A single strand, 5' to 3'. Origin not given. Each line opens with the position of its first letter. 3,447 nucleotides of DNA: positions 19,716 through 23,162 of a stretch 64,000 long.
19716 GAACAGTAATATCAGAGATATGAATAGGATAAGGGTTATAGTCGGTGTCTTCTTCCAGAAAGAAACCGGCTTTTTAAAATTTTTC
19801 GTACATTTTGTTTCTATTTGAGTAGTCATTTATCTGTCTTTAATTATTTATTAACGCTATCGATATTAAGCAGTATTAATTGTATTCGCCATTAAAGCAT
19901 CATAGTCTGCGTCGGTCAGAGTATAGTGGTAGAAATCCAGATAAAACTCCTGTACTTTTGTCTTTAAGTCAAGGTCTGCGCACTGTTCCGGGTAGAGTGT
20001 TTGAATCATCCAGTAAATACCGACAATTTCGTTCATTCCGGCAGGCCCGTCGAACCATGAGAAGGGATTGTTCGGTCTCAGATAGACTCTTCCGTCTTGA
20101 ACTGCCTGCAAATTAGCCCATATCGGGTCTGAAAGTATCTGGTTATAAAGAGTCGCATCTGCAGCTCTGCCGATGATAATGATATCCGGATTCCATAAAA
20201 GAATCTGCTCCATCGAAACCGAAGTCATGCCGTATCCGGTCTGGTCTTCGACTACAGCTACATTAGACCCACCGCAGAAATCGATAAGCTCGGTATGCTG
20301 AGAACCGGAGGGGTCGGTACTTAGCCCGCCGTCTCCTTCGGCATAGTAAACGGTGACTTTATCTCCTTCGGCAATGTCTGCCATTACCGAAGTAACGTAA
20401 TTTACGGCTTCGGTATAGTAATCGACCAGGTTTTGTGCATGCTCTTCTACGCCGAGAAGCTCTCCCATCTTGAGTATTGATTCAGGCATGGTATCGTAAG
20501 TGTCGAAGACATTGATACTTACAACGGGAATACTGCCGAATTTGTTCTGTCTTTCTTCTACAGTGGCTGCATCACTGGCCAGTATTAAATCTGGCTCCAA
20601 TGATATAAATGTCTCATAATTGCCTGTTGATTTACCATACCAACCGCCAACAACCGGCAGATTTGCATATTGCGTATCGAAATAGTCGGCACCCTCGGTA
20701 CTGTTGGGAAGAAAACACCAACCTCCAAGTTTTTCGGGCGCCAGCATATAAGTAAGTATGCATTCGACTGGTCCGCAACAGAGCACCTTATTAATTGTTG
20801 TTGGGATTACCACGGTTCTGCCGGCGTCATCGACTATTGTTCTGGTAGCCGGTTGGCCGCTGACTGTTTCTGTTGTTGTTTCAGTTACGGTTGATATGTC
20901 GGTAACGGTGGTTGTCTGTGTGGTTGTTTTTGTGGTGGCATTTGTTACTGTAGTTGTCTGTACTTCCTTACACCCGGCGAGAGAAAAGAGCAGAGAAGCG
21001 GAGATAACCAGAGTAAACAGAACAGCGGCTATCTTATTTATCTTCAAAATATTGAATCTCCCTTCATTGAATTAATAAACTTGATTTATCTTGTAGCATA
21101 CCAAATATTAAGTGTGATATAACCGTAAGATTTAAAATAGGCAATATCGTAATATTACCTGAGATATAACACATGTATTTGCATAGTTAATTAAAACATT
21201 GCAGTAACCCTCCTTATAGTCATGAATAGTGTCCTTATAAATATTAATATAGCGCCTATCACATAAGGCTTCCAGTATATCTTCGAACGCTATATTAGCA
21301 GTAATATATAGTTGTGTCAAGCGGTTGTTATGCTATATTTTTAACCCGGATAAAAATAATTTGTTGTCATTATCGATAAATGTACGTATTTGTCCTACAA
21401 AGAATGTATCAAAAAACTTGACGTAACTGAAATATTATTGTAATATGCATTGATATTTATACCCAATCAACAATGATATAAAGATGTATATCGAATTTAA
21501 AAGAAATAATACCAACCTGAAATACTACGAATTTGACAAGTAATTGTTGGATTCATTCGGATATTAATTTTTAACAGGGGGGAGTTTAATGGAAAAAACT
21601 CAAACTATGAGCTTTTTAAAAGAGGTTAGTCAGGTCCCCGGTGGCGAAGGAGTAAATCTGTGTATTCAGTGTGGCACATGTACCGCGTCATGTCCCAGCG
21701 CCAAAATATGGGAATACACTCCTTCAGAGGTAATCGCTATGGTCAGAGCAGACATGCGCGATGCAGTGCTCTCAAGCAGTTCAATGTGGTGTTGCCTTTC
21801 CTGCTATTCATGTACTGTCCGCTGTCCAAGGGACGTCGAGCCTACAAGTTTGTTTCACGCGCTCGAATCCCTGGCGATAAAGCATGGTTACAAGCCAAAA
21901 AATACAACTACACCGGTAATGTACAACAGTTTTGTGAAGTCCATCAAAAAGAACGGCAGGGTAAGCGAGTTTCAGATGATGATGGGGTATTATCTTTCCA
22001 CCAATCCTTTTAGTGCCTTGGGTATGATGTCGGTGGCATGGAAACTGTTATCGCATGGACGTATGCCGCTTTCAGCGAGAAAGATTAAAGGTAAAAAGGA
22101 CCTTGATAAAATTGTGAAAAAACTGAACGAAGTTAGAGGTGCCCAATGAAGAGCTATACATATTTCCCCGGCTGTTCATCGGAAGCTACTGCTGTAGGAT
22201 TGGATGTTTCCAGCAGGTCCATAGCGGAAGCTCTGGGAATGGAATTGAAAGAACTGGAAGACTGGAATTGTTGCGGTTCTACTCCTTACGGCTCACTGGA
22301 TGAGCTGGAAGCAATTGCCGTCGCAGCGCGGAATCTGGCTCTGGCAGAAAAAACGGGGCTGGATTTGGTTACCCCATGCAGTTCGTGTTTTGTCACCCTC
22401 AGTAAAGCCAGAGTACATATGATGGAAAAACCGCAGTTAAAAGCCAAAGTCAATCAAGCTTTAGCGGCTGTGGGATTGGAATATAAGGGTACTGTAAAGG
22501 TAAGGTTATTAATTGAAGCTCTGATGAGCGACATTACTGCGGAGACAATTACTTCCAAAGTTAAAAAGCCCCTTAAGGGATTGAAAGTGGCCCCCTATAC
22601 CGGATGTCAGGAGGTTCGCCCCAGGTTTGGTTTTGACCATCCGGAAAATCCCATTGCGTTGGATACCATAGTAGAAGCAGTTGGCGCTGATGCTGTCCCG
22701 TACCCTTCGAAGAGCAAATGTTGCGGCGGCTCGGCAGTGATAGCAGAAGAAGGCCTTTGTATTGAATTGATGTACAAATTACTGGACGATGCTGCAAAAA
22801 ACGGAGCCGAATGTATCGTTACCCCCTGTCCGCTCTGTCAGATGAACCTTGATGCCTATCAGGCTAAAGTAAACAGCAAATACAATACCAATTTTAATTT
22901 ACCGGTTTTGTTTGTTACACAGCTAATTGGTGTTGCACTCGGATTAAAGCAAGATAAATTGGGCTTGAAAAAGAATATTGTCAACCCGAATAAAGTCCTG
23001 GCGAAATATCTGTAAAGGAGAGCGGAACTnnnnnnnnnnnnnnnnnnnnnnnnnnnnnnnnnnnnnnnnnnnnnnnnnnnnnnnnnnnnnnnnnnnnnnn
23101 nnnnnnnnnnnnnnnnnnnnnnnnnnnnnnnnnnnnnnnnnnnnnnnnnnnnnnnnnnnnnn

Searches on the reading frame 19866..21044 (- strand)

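Call 26: search_protein_families(library=pfam, proteins=[window:19866-21044:-], max_evalue=0.0001)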
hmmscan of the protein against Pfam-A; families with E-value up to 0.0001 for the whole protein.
window:19866-21044:- (392 aa): 1 family
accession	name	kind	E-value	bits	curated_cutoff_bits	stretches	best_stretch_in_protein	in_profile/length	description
PF01497.23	Peripla_BP_2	-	3.9e-21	76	27.5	1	139-325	47-233/235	Periplasmic binding protein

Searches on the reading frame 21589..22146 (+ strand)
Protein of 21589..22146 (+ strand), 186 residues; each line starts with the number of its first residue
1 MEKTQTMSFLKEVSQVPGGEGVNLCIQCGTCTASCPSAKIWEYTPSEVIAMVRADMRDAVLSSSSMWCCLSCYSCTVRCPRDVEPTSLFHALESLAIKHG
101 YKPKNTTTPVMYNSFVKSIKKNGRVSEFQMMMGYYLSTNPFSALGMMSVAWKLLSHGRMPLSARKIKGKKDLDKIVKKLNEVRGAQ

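Call 5: search_protein_families(library=pfam, proteins=[window:21589-22146:+], max_evalue=0.01)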
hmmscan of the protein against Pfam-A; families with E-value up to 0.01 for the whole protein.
window:21589-22146:+ (186 aa): 9 families
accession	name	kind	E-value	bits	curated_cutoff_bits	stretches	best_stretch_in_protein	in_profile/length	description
PF13183.11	Fer4_8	-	5.9e-10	40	27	1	22-83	2-68/68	4Fe-4S dicluster domain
PF13187.11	Fer4_9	-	1.6e-08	34.9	27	1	25-82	2-50/52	4Fe-4S dicluster domain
PF13534.11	Fer4_17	-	3.7e-08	34.2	22.2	1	25-83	2-60/61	4Fe-4S dicluster domain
PF13237.11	Fer4_10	-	4.9e-05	23.6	25.5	1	23-80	7-53/53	4Fe-4S dicluster domain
PF12838.12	Fer4_7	-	6.3e-05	23.8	27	1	25-83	2-52/52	4Fe-4S dicluster domain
PF17179.9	Fer4_22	-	0.00054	21.2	27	0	25-42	2-19/95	4Fe-4S dicluster domain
PF12837.12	Fer4_6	-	0.00069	19.9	25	1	23-37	7-21/24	4Fe-4S binding domain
PF12800.12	Fer4_4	-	0.0018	18.9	24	1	24-36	3-15/17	4Fe-4S binding domain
PF12798.12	Fer4_3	-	0.0061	17.7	27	0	25-37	1-13/15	4Fe-4S binding domain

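Call 6: search_protein_families(library=ncbifam, proteins=[window:21589-22146:+], max_evalue=0.001)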
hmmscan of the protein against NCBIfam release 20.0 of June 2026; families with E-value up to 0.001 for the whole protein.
window:21589-22146:+ (186 aa): 18 families
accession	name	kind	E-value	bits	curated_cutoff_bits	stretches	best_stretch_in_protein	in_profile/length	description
TIGR03290.1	CoB_CoM_SS_C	equivalog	3.2e-25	88.8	160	1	22-112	1-91/144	CoB--CoM heterodisulfide reductase subunit C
NF041779.1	hetero_SS_HdrC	equivalog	2.2e-23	82.8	350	1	16-102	24-109/198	ferredoxin:CoB-CoM heterodisulfide reductase subunit HdrC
NF041890.1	hdrC_Methbact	equivalog_domain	1.4e-17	63.9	270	1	18-117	24-119/192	ferredoxin:CoB-CoM heterodisulfide reductase subunit HdrC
NF038018.1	qmoC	equivalog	5.4e-17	62.3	300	1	7-106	3-101/360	quinone-interacting membrane-bound oxidoreductase complex subunit QmoC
NF009226.0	PRK12576.1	equivalog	8.4e-14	51.6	344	1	24-177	155-313/317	succinate dehydrogenase/fumarate reductase iron-sulfur subunit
NF042952.1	MFR_FeS_SdhB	equivalog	2.4e-11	43.2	600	1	58-178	188-313/320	8-methylmenaquinol:fumarate reductase iron-sulfur subunit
NF009227.0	PRK12577.1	equivalog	2.9e-11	42.6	349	1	24-182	153-325/330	succinate dehydrogenase/fumarate reductase iron-sulfur subunit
TIGR00384.1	dhsB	subfamily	4.2e-09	36.2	88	1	8-88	125-217/222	succinate dehydrogenase and fumarate reductase iron-sulfur protein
NF004898.0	PRK06259.1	equivalog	2.1e-07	30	385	1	20-102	131-222/488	fumarate reductase (CoM/CoB) subunit TfrB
NF004616.0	PRK05950.1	subfamily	3.1e-07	29.8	228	1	19-98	143-235/238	succinate dehydrogenase iron-sulfur subunit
NF008369.0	PRK11168.1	equivalog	4.9e-07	29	278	1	23-89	11-80/401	anaerobic glycerol-3-phosphate dehydrogenase subunit C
TIGR04105.1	FeFe_hydrog_B1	subfamily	1.6e-05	23.8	450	1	23-120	142-241/462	monomeric [FeFe] hydrogenase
TIGR01945.1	rnfC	subfamily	2.6e-05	23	245.95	1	23-85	363-420/435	RnfABCDGE type electron transport complex subunit C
TIGR03379.1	glycerol3P_GlpC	equivalog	9.2e-05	21.3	279.9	1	22-86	4-71/397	anaerobic glycerol-3-phosphate dehydrogenase subunit GlpC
NF041836.1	rnfB_Methano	equivalog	9.3e-05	22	445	1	22-83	170-232/265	Rnf electron transport complex subunit RnfB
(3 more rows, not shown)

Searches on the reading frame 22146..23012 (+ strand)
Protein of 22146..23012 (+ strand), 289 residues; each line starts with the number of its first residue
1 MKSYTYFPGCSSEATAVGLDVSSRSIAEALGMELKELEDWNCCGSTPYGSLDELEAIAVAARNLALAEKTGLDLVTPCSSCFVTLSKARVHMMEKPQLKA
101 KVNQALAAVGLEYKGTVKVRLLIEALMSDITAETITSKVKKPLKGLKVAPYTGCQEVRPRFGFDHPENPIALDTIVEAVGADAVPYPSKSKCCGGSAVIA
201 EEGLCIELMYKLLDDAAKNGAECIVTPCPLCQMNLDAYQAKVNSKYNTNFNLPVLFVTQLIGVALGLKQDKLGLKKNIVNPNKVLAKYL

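Call 5: search_protein_families(library=pfam, proteins=[window:22146-23012:+], max_evalue=0.01)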
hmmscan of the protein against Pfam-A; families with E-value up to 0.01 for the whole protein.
window:22146-23012:+ (289 aa): 1 family
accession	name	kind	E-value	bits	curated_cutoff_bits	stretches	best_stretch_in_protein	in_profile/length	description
PF02754.22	CCG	-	1.1e-27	96.4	20.6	2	4-85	1-84/85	Cysteine-rich domain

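Call 6: search_protein_families(library=ncbifam, proteins=[window:22146-23012:+], max_evalue=0.001)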
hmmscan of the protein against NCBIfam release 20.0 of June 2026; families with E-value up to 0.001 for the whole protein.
window:22146-23012:+ (289 aa): 6 families
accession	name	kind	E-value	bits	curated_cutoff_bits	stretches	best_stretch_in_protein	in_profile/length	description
NF042965.1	MFR_anch_SdhE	equivalog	1e-71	241.8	500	1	3-283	2-280/282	8-methylmenaquinol:fumarate reductase membrane anchor subunit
TIGR03288.1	CoB_CoM_SS_B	equivalog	2e-66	224.2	345.15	1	4-287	2-289/290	CoB--CoM heterodisulfide reductase subunit B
NF041780.1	hetero_SS_HdrB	equivalog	3.6e-28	98.7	450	1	5-285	7-302/304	ferredoxin:CoB-CoM heterodisulfide reductase subunit HdrB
NF045670.1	quin_L_LdhH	equivalog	1.3e-14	53.5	800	1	5-241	470-691/706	L-lactate dehydrogenase (quinone) large subunit LdhH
NF008369.0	PRK11168.1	equivalog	2e-08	33.5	278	1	5-237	170-382/401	anaerobic glycerol-3-phosphate dehydrogenase subunit C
NF004898.0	PRK06259.1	equivalog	3e-05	22.8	385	0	188-252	414-480/488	fumarate reductase (CoM/CoB) subunit TfrB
